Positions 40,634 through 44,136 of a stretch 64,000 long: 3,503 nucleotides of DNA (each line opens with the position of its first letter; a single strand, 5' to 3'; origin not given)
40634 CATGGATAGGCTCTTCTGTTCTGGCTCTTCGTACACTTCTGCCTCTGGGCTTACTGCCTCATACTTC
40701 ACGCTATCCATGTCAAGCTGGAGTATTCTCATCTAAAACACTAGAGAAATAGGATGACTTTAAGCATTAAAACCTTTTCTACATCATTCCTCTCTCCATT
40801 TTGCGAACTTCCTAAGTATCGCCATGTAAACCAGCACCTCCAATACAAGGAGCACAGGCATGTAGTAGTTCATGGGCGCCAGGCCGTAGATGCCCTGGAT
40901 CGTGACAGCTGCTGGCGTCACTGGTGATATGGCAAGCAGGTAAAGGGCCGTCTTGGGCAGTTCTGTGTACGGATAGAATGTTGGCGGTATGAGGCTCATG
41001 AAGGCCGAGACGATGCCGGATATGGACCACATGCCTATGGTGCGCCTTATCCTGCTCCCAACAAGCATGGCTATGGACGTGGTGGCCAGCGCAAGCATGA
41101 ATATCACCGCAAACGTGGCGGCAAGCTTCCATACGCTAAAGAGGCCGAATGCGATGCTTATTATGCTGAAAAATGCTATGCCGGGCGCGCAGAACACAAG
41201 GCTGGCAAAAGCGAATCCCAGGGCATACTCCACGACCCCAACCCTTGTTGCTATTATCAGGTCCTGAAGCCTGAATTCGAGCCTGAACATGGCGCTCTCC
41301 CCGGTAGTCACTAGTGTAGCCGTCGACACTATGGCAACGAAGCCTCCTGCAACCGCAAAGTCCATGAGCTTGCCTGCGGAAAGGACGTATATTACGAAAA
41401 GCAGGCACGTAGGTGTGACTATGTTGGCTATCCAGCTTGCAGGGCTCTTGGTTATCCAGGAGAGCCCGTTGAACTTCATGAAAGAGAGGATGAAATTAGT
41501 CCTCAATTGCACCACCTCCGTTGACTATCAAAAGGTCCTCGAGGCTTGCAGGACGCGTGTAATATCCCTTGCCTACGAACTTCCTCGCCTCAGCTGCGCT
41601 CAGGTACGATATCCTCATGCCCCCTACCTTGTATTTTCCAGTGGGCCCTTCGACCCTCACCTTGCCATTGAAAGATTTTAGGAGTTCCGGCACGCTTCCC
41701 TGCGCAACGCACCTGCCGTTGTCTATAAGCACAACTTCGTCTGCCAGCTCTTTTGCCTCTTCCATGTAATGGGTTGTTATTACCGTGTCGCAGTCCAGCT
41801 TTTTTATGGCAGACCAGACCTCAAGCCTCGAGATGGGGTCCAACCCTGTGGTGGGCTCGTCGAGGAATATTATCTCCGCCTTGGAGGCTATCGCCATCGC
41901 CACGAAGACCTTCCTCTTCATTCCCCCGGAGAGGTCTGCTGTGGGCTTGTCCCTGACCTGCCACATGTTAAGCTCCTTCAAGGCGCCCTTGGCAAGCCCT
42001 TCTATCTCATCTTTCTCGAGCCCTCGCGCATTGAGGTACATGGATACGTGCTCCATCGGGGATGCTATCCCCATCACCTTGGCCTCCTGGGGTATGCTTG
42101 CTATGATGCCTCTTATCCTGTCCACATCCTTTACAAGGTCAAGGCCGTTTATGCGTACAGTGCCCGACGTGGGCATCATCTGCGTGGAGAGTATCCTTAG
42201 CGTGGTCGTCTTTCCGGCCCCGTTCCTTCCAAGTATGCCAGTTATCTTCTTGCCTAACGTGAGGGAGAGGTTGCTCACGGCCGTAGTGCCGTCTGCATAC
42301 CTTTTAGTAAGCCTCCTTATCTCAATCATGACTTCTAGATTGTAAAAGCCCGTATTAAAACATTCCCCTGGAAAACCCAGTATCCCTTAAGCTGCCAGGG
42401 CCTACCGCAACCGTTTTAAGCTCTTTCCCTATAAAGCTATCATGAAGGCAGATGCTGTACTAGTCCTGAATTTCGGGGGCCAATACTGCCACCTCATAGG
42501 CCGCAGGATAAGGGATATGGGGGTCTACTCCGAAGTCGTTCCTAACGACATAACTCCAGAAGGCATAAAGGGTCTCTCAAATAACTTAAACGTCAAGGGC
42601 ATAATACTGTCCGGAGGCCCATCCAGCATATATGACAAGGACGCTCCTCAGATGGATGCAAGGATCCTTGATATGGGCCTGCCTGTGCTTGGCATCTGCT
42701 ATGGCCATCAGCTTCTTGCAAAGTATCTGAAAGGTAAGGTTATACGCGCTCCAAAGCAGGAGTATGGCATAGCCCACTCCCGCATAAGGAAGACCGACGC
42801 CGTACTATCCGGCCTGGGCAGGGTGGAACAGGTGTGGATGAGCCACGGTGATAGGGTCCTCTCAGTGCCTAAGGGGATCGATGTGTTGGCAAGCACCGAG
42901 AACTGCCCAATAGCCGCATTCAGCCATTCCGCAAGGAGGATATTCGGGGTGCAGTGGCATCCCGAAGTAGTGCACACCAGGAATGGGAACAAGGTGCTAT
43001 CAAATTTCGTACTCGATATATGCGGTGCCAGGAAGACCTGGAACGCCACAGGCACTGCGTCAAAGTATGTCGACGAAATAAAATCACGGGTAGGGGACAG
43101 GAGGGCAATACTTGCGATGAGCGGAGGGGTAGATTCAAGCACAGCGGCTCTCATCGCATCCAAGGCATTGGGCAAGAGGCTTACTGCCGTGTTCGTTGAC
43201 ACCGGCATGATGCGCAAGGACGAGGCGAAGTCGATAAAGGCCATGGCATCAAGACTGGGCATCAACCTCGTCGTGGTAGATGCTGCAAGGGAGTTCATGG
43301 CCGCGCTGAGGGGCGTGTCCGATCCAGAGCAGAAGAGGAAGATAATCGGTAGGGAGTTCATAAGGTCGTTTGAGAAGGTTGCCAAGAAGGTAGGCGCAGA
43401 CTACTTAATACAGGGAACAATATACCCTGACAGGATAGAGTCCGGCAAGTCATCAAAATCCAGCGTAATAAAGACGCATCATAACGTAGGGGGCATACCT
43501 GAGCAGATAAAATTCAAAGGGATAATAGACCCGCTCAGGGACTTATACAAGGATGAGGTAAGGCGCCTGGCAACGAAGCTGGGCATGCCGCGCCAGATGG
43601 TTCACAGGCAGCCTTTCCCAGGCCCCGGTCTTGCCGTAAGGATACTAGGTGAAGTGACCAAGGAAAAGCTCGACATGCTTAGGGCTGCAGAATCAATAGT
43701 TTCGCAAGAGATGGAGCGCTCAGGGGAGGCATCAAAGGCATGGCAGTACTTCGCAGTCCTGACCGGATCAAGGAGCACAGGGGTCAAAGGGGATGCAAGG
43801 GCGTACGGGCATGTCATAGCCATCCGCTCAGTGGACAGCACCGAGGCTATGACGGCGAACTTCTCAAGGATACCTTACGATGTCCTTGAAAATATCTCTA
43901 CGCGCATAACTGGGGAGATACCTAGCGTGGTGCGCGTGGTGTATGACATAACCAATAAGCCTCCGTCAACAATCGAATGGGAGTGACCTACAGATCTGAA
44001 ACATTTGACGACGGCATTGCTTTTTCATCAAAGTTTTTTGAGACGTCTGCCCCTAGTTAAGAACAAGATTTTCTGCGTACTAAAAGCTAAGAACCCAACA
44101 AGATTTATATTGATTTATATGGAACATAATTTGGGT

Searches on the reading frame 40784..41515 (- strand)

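Call 34: search_protein_families(library=pfam, proteins=[window:40784-41515:-], max_evalue=0.001)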
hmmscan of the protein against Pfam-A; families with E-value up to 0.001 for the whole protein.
window:40784-41515:- (243 aa): 1 family
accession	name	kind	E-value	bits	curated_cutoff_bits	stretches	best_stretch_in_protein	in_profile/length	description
PF01061.29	ABC2_membrane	-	8.3e-05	22.6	26.9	1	23-204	16-204/211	ABC-2 type transporter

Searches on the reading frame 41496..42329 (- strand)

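Call 34: search_protein_families(library=pfam, proteins=[window:41496-42329:-], max_evalue=0.001)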
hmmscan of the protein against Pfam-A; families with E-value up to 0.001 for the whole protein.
window:41496-42329:- (277 aa): 4 families
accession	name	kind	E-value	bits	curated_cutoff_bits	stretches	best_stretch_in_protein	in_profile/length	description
PF00005.33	ABC_tran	-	2.2e-26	93.6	25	1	20-161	3-137/137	ABC transporter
PF13304.12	AAA_21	-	2.8e-09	37.9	27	1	131-168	236-278/304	AAA domain, putative AbiEii toxin, Type IV TA system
PF02463.25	SMC_N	-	0.00017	21.5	40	0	21-43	18-40/220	RecF/RecN/SMC N terminal domain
PF13476.12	AAA_23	-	0.00021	22.4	27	1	19-46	11-38/201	AAA domain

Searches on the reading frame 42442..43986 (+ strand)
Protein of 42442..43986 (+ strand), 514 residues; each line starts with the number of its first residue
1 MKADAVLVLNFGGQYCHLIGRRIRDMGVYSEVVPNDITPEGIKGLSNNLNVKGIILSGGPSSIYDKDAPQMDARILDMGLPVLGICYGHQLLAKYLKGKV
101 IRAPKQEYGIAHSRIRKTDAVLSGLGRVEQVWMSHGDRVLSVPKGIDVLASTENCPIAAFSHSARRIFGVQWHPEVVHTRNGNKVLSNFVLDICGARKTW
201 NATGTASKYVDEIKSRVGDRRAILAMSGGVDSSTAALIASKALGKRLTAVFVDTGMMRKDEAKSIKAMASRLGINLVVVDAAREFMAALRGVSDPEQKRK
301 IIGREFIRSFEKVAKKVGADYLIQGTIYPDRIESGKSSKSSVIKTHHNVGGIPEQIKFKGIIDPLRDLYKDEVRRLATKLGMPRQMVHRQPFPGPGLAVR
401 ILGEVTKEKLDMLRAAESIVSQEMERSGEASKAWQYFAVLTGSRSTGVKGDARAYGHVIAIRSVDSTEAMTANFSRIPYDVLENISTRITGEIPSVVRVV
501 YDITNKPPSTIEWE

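Call 5: search_protein_families(library=pfam, proteins=[window:42442-43986:+], max_evalue=0.01)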
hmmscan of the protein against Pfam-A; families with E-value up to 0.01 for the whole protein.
window:42442-43986:+ (514 aa): 12 families
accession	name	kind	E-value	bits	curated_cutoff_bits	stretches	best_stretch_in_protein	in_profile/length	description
PF00117.34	GATase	-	2.2e-45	155.1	22.8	1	7-192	1-189/190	Glutamine amidotransferase class-I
PF00958.27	GMP_synt_C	-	3.5e-37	126.8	27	1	423-513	2-92/92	GMP synthase C terminal domain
PF02540.23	NAD_synthase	-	2.7e-13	50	21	1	215-288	14-88/242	NAD synthase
PF07722.19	Peptidase_C26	-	1.1e-08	35.5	20.5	1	73-175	99-219/219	Peptidase C26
PF06508.19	QueC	-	2.9e-07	30.6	22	1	221-282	1-61/210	Queuosine biosynthesis protein QueC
PF01507.26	PAPS_reduct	-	2.7e-06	28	22.5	1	223-325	3-107/175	Phosphoadenosine phosphosulfate reductase domain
PF00733.27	Asn_synthase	-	7.6e-06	26.2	21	1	218-290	16-89/354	Asparagine synthase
PF03054.22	tRNA_Me_trans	-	9.3e-06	25.9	20.6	1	222-287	3-78/202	tRNA methyl transferase HUP domain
PF00764.25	Arginosuc_synth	-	2e-05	25.2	27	1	222-286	2-66/162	Arginosuccinate synthase N-terminal HUP domain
PF02568.20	ThiI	-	9.9e-05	22.5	20.5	1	221-381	5-160/197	Thiamine biosynthesis protein (ThiI)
PF01171.26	ATP_bind_3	-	0.00015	22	27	1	222-379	2-158/182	PP-loop family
PF24167.1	DUF7411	-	0.0025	17.8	28.7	1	222-349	3-126/194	Family of unknown function (DUF7411)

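Call 30: list_cluster_members(proteins=[P0001, window:42442-43986:+, window:46912-54159:+, P0006, window:46339-46839:+])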
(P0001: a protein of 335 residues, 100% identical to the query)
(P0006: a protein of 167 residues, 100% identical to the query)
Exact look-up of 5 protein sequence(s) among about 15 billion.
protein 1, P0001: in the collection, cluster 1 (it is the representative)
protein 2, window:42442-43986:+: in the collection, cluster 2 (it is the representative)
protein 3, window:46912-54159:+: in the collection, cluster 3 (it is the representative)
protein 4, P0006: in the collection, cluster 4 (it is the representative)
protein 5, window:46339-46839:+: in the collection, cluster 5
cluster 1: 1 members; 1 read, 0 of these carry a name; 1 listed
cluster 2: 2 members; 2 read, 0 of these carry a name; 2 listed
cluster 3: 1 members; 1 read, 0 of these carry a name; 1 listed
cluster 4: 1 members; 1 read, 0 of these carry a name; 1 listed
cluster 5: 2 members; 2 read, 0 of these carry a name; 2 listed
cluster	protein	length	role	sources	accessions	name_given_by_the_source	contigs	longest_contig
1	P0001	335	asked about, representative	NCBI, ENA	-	-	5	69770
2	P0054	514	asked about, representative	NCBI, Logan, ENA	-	-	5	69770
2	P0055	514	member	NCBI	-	-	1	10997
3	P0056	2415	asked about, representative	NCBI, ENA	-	-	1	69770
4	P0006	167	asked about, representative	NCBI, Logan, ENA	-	-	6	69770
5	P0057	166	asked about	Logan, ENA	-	-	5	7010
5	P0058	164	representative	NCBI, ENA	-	-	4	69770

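Call 77: find_encoding_contigs(protein=window:42442-43986:+, flank=10000, max_places=10)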
Protein window:42442-43986:+ (514 aa): 11 contigs read that carry it; 5 places shown.
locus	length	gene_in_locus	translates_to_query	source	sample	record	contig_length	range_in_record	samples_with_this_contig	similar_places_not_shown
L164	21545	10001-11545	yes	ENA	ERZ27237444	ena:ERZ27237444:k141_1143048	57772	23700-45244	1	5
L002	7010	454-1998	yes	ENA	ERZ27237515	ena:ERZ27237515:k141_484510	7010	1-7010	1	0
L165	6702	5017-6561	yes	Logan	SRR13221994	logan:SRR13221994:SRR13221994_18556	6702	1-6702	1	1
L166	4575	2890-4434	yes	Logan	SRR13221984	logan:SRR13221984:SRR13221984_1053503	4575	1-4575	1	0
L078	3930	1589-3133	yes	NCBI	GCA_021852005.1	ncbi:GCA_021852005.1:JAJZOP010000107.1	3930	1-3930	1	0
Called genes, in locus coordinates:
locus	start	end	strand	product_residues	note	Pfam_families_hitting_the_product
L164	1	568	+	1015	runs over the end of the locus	PF05124:S_layer_C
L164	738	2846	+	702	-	-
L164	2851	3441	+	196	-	-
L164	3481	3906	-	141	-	PF01870:Hjc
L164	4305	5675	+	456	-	PF01751:Toprim (weak), PF13155:Toprim_2 (weak), PF13662:Toprim_4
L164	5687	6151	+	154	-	PF00885:DMRL_synthase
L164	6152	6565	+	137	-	PF00885:DMRL_synthase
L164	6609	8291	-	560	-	PF08915:tRNA-Thr_ED, PF00587:tRNA-synt_2b, PF03129:HGTP_anticodon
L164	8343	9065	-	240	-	-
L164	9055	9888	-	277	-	PF00005:ABC_tran, PF13304:AAA_21 (faint)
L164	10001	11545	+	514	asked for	PF00117:GATase, PF07722:Peptidase_C26, PF02540:NAD_synthase, PF00733:Asn_synthase (weak), PF00764:Arginosuc_synth (faint), PF01507:PAPS_reduct (weak), PF06508:QueC (weak), PF00958:GMP_synt_C, +1 more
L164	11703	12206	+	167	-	-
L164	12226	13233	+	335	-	-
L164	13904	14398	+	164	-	-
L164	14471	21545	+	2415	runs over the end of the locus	PF10102:DUF2341 (faint)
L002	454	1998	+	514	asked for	PF00117:GATase, PF07722:Peptidase_C26, PF02540:NAD_synthase, PF00733:Asn_synthase (weak), PF00764:Arginosuc_synth (faint), PF01507:PAPS_reduct (weak), PF06508:QueC (weak), PF00958:GMP_synt_C, +1 more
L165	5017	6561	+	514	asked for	PF00117:GATase, PF07722:Peptidase_C26, PF02540:NAD_synthase, PF00733:Asn_synthase (weak), PF00764:Arginosuc_synth (faint), PF01507:PAPS_reduct (weak), PF06508:QueC (weak), PF00958:GMP_synt_C, +1 more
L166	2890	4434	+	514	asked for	PF00117:GATase, PF07722:Peptidase_C26, PF02540:NAD_synthase, PF00733:Asn_synthase (weak), PF00764:Arginosuc_synth (faint), PF01507:PAPS_reduct (weak), PF06508:QueC (weak), PF00958:GMP_synt_C, +1 more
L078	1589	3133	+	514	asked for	PF00117:GATase, PF07722:Peptidase_C26, PF02540:NAD_synthase, PF00733:Asn_synthase (weak), PF00764:Arginosuc_synth (faint), PF01507:PAPS_reduct (weak), PF06508:QueC (weak), PF00958:GMP_synt_C, +1 more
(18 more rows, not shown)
